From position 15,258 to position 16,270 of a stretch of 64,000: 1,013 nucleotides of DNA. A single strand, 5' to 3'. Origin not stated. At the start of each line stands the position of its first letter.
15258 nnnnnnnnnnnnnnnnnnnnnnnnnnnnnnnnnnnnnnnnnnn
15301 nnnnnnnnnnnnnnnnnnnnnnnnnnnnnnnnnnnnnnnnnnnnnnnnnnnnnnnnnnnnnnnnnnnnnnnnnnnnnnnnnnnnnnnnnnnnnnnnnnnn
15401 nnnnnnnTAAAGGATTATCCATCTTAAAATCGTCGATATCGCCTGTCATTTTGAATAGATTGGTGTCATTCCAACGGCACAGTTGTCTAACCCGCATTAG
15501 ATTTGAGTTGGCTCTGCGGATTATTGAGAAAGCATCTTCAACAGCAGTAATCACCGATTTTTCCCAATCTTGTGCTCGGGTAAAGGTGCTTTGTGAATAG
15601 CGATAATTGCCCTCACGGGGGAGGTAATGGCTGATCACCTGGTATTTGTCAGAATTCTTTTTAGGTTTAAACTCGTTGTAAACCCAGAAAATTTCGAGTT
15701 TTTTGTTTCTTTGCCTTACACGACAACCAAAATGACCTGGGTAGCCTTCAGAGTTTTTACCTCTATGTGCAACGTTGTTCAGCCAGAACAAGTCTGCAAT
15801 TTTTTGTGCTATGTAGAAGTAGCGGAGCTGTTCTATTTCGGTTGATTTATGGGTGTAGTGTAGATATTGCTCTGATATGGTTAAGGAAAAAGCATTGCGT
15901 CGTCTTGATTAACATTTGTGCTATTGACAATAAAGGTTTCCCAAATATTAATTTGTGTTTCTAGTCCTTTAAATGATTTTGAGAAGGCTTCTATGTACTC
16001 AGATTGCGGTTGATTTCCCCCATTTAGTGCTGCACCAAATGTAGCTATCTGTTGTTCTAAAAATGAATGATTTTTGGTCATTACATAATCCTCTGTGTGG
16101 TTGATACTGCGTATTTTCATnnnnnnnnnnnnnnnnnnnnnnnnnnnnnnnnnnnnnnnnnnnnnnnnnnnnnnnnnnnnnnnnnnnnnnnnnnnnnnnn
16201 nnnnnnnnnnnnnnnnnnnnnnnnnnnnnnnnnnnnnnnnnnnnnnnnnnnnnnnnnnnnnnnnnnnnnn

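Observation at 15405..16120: Frameshifted orphan gene of unknown function next to the defence cluster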

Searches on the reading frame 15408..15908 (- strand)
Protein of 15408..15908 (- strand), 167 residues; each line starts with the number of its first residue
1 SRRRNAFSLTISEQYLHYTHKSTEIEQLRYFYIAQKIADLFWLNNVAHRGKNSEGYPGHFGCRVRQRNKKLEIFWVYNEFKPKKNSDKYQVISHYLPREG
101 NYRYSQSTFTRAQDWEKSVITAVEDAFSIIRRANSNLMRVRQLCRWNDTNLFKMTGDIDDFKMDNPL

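Call 7: search_protein_families(library=ncbifam, proteins=[window:15408-15791:-, window:15408-15884:-], max_evalue=1)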
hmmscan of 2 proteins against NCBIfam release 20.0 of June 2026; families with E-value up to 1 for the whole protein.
seq(128 aa): 1 family
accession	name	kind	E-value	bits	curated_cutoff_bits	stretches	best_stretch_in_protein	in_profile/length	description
NF010193.0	PRK13672.1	equivalog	0.0059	16.9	67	1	37-73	29-65/74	hypothetical protein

seq(159 aa): 1 family
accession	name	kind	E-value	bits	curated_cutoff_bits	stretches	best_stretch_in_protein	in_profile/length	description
NF010193.0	PRK13672.1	equivalog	0.0078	16.5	67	1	68-104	29-65/74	hypothetical protein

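Call 8: search_protein_families(library=pfam, proteins=[window:15408-15884:-], max_evalue=1)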
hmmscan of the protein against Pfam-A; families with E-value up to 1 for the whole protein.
seq(159 aa): 3 families
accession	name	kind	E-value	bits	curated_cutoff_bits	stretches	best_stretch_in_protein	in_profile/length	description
PF19456.4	MobI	-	4.1e-30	104.7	26.6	1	25-137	4-116/116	MobI protein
PF06855.17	YozE_SAM_like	-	0.034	14.8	25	1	76-104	32-60/66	YozE SAM-like fold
PF02269.22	TFIID-18kDa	-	0.15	12.5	27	1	112-142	54-84/93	Transcription initiation factor IID, 18kD subunit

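Call 9: find_homologous_proteins(query=window:15408-15908:-, max_evalue=0.001)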
Query seq(167 aa) (167 aa): 25 proteins with E <= 0.001 among 35 candidates.
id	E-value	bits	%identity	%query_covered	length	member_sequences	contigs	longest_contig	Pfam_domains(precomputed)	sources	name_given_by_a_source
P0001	1.3e-102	359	99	94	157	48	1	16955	PF19456.5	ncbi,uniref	ncbi:conjugative transfer protein MobI(A/C) [Escherichia coli]|uniref:conjugative transfer protein M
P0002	1.7e-96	339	89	96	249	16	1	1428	PF19456.5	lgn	-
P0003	7.9e-96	337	90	96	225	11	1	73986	PF19456.5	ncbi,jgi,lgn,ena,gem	-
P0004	8.8e-96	337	90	96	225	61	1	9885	PF19456.5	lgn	-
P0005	8.2e-94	330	87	96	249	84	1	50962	PF19456.5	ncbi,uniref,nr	ncbi:conjugative transfer protein MobI(A/C) [Vibrio cholerae]|uniref:conjugative transfer protein Mo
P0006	3.4e-91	322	87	95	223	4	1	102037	PF19456.5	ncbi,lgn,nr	ncbi:hypothetical protein NDM55_002879 [Vibrio cholerae]|nr:hypothetical protein [Vibrio cholerae]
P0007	2.5e-82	293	76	96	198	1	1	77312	PF19456.5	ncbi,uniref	ncbi:conjugative transfer protein MobI(A/C) [Photobacterium sp. SP02]|uniref:conjugative transfer pr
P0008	7.3e-78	278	74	93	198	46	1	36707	PF19456.5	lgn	-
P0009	3.3e-71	257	66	96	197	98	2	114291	PF19456.5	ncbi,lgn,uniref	ncbi:conjugative transfer protein MobI(A/C) [Providencia vermicola]|uniref:conjugative transfer prot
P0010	3.4e-69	250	67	96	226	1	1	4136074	PF19456.5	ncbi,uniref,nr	ncbi:hypothetical protein JYB88_18325 [Shewanella cyperi]|uniref:Uncharacterized protein n=1 Tax=She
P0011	2.9e-64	234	99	62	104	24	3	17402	PF19456.5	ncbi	ncbi:TPA: conjugative transfer protein MobI(A/C), partial [Escherichia coli]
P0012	3.6e-61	224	62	92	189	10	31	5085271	PF19456.5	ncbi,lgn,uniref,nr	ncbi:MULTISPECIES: conjugative transfer protein MobI(A/C) [Gammaproteobacteria]|uniref:conjugative t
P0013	2.0e-60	222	61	92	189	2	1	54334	PF19456.5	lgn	-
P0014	6.6e-48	181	99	50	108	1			PF19456.5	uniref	uniref:conjugative transfer protein MobI(A/C) n=1 Tax=Escherichia coli TaxID=562 RepID=UPI002486C49B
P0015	6.3e-46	175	78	59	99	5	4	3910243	PF19456.5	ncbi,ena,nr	ncbi:hypothetical protein DYH52_15895 [Morganella morganii]|nr:hypothetical protein [Morganella morg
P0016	1.5e-45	173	81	56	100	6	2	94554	PF19456.5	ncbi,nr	ncbi:hypothetical protein K2099_002970 [Vibrio cholerae]|nr:hypothetical protein [Vibrio cholerae] E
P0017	4.3e-43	165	89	53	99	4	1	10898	PF19456.5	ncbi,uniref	ncbi:conjugative transfer protein MobI(A/C) [Escherichia coli]|uniref:conjugative transfer protein M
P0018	5.8e-40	155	48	84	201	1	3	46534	PF19456.5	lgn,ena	-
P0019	8.4e-40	155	48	81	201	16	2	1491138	PF19456.5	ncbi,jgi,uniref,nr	ncbi:conjugative transfer protein MobI(A/C) [Marinobacter adhaerens]|jgi:hypothetical protein|uniref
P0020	5.3e-38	149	47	86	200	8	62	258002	PF19456.5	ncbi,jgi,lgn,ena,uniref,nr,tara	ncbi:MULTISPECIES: conjugative transfer protein MobI(A/C) [unclassified Marinobacter]|uniref:conjuga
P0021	6.3e-38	148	45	85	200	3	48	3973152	PF19456.5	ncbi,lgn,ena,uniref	ncbi:MAG: conjugative transfer protein MobI(A/C) [Marinobacter sp.]|uniref:conjugative transfer prot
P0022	6.4e-38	148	47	86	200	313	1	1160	PF19456.5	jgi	-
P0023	7.4e-32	129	65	50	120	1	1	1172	PF19456.5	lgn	-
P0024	1.1e-29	122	39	91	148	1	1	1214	PF19456.5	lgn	-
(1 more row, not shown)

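Call 15: find_encoding_contigs(protein=P0003, flank=10000, max_places=4)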
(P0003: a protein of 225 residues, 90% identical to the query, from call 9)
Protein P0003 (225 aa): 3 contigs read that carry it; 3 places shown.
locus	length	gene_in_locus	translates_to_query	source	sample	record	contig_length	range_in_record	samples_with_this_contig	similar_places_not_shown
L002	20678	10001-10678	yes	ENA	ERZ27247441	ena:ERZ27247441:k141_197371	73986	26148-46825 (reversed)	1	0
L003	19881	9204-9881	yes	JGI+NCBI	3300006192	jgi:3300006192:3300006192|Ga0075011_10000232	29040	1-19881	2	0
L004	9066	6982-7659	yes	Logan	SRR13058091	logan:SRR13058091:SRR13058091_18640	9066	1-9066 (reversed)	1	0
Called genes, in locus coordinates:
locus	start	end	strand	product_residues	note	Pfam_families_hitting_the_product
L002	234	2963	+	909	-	PF00270:DEAD (faint), PF00580:UvrD-helicase (faint), PF13086:AAA_11, PF13604:AAA_30 (weak), PF13245:AAA_19, PF13086:AAA_11, PF13087:AAA_12, PF13538:UvrD_C_2 (weak), +1 more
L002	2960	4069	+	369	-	-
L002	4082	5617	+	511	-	PF13091:PLDc_2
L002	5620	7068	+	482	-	PF00158:Sigma54_activat, PF13245:AAA_19 (faint), PF14532:Sigma54_activ_2 (weak), PF00004:AAA (weak), PF07728:AAA_5, PF13173:AAA_14 (faint)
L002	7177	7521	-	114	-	PF12728:HTH_17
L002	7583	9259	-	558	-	PF06048:DUF927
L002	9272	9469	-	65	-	PF12728:HTH_17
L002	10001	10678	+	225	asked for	PF19456:MobI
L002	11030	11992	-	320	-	PF00078:RVT_1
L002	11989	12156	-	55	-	-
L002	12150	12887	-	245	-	-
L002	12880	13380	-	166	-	-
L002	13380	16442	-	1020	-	PF04313:HSDR_N, PF00270:DEAD (weak), PF04851:ResIII, PF18766:SWI2_SNF2, PF22679:T1R_D3-like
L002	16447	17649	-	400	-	PF01420:Methylase_S (faint)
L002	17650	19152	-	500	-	PF12161:HsdM_N, PF02384:N6_Mtase, PF07669:Eco57I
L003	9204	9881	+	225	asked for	PF19456:MobI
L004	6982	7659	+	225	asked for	PF19456:MobI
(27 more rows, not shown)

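Call 23: find_encoding_contigs(protein=P0005, flank=10000, max_places=3)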
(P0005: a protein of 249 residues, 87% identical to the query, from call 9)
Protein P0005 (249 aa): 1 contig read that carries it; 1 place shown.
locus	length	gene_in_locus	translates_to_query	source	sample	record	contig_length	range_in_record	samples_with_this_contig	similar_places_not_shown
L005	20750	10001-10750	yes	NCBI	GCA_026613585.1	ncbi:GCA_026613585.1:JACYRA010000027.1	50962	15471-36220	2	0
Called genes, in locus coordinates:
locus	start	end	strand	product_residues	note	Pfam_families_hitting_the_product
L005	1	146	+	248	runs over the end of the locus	PF00497:SBP_bac_3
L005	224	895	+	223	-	PF00528:BPD_transp_1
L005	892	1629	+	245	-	PF02463:SMC_N, PF00005:ABC_tran, PF13304:AAA_21 (faint)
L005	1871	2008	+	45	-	PF00468:Ribosomal_L34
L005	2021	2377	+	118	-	PF00825:Ribonuclease_P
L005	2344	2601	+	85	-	PF01809:YidD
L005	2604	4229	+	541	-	PF14849:YidC_periplas, PF02096:60KD_IMP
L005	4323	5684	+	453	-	PF10396:TrmE_N, PF12631:MnmE_helical, PF01926:MMR_HSR1, PF02421:FeoB_N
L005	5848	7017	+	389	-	PF13102:Phage_int_SAM_5, PF00589:Phage_integrase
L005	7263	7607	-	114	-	PF12728:HTH_17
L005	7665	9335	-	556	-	PF06048:DUF927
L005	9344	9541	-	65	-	PF05930:Phage_AlpA, PF12728:HTH_17, PF00376:MerR (weak)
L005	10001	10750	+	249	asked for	PF19456:MobI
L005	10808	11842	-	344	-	PF13310:Virulence_RhuM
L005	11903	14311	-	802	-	PF13166:AAA_13, PF13304:AAA_21 (faint)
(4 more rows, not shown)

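Call 24: find_encoding_contigs(protein=P0004, flank=10000, max_places=3)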
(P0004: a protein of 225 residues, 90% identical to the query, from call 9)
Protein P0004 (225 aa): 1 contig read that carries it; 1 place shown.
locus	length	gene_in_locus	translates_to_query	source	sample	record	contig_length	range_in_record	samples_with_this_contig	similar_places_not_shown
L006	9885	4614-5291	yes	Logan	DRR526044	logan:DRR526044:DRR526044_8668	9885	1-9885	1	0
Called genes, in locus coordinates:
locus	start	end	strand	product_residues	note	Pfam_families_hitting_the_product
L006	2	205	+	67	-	?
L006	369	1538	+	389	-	PF13102:Phage_int_SAM_5, PF00589:Phage_integrase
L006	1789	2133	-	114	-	PF12728:HTH_17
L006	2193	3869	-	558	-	PF06048:DUF927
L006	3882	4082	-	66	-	PF12728:HTH_17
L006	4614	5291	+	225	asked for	PF19456:MobI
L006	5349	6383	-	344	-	PF13310:Virulence_RhuM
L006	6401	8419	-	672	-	-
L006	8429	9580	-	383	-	PF01420:Methylase_S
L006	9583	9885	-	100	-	?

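Call 43: search_protein_families(library=padloc, proteins=[L010:1092-2126:-], max_evalue=0.01)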
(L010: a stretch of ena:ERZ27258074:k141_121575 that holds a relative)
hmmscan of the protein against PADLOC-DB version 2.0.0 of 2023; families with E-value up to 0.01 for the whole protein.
L010:1092-2126:- (344 aa): 39 families (the best 25 are shown)
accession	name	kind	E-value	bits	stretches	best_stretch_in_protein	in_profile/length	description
PDLC04852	PDC-S05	-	1.8e-165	548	1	1-342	1-338/346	-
PDLC04853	PDC-S05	-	1.4e-136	453.1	1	9-338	4-327/336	-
PDLC04851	PDC-S05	-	2.4e-132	439.2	1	7-328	6-327/342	-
PDLC04864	PDC-S05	-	8.2e-126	416.9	1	66-343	2-273/277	-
PDLC04868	PDC-S05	-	7.8e-118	391.4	1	10-321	5-317/335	-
PDLC04843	PDC-S05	-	1e-110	368.1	1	10-328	5-313/330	-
PDLC04871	PDC-S05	-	3.8e-104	347.2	1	6-317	126-438/468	-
PDLC04870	PDC-S05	-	2.6e-79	263.5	1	8-217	6-209/214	-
PDLC04876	PDC-S05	-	1e-73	244.8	1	9-176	6-170/174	-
PDLC04872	PDC-S05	-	2.9e-51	171.2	1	11-138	5-132/152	-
PDLC04854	PDC-S05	-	1.2e-50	170.1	1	11-141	4-134/212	-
PDLC04964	PDC-S23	-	5.1e-49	165.2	1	12-183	5-169/331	-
PDLC04965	PDC-S23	-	5e-48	162.2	1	10-181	4-168/327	-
PDLC04858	PDC-S05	-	1.6e-44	149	1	11-138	5-129/138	-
PDLC04879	PDC-S05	-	3e-41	139.7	1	10-132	4-124/285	-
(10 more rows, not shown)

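Call 59: search_protein_families(library=padloc, proteins=[P0026], max_evalue=1)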
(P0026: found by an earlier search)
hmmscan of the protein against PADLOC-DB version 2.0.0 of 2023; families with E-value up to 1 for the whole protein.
P0026 (225 aa): 0 families

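Call 60: search_protein_families(library=pfam, proteins=[P0026], max_evalue=0.01)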
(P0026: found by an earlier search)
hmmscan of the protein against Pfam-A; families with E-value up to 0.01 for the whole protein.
P0026 (225 aa): 1 family
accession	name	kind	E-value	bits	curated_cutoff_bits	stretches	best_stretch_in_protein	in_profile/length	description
PF19456.4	MobI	-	9.1e-30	103.6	26.6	1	91-203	4-116/116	MobI protein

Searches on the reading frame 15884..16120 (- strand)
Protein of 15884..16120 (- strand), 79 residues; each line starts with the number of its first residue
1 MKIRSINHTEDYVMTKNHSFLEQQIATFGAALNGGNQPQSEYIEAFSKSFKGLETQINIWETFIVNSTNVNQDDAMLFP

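Call 7: search_protein_families(library=ncbifam, proteins=[window:15884-16120:-], max_evalue=1)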
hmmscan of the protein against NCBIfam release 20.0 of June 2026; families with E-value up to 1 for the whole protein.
seq(79 aa): 0 families

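Call 8: search_protein_families(library=pfam, proteins=[window:15884-16120:-], max_evalue=1)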
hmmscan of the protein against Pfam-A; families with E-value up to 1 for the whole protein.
seq(79 aa): 0 families

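Call 10: search_dna_similar(query=window:15884-16120:-, collection=plasmids, mode=protein, max_evalue=1, max_rows=20)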
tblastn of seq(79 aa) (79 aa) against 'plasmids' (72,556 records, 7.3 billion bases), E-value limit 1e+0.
No match.

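Call 43: search_protein_families(library=padloc, proteins=[L010:1092-2126:-], max_evalue=0.01)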
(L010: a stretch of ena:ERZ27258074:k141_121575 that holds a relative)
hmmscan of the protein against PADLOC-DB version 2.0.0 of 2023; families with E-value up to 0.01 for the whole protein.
L010:1092-2126:- (344 aa): 39 families (the best 25 are shown)
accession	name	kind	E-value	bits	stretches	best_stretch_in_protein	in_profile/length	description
PDLC04852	PDC-S05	-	1.8e-165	548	1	1-342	1-338/346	-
PDLC04853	PDC-S05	-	1.4e-136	453.1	1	9-338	4-327/336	-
PDLC04851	PDC-S05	-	2.4e-132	439.2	1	7-328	6-327/342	-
PDLC04864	PDC-S05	-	8.2e-126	416.9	1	66-343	2-273/277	-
PDLC04868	PDC-S05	-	7.8e-118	391.4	1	10-321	5-317/335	-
PDLC04843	PDC-S05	-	1e-110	368.1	1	10-328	5-313/330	-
PDLC04871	PDC-S05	-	3.8e-104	347.2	1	6-317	126-438/468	-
PDLC04870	PDC-S05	-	2.6e-79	263.5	1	8-217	6-209/214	-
PDLC04876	PDC-S05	-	1e-73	244.8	1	9-176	6-170/174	-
PDLC04872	PDC-S05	-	2.9e-51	171.2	1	11-138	5-132/152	-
PDLC04854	PDC-S05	-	1.2e-50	170.1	1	11-141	4-134/212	-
PDLC04964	PDC-S23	-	5.1e-49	165.2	1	12-183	5-169/331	-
PDLC04965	PDC-S23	-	5e-48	162.2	1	10-181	4-168/327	-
PDLC04858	PDC-S05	-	1.6e-44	149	1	11-138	5-129/138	-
PDLC04879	PDC-S05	-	3e-41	139.7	1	10-132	4-124/285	-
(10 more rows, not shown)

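Call 59: search_protein_families(library=padloc, proteins=[P0026, window:15884-16120:-], max_evalue=1)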
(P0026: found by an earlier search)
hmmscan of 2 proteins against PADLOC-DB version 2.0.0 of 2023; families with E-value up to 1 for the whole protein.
P0026 (225 aa): 0 families

seq(79 aa): 0 families

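Call 60: search_protein_families(library=pfam, proteins=[P0026], max_evalue=0.01)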
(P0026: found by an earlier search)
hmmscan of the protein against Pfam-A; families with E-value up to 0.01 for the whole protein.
P0026 (225 aa): 1 family
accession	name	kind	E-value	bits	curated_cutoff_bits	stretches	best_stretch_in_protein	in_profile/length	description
PF19456.4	MobI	-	9.1e-30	103.6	26.6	1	91-203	4-116/116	MobI protein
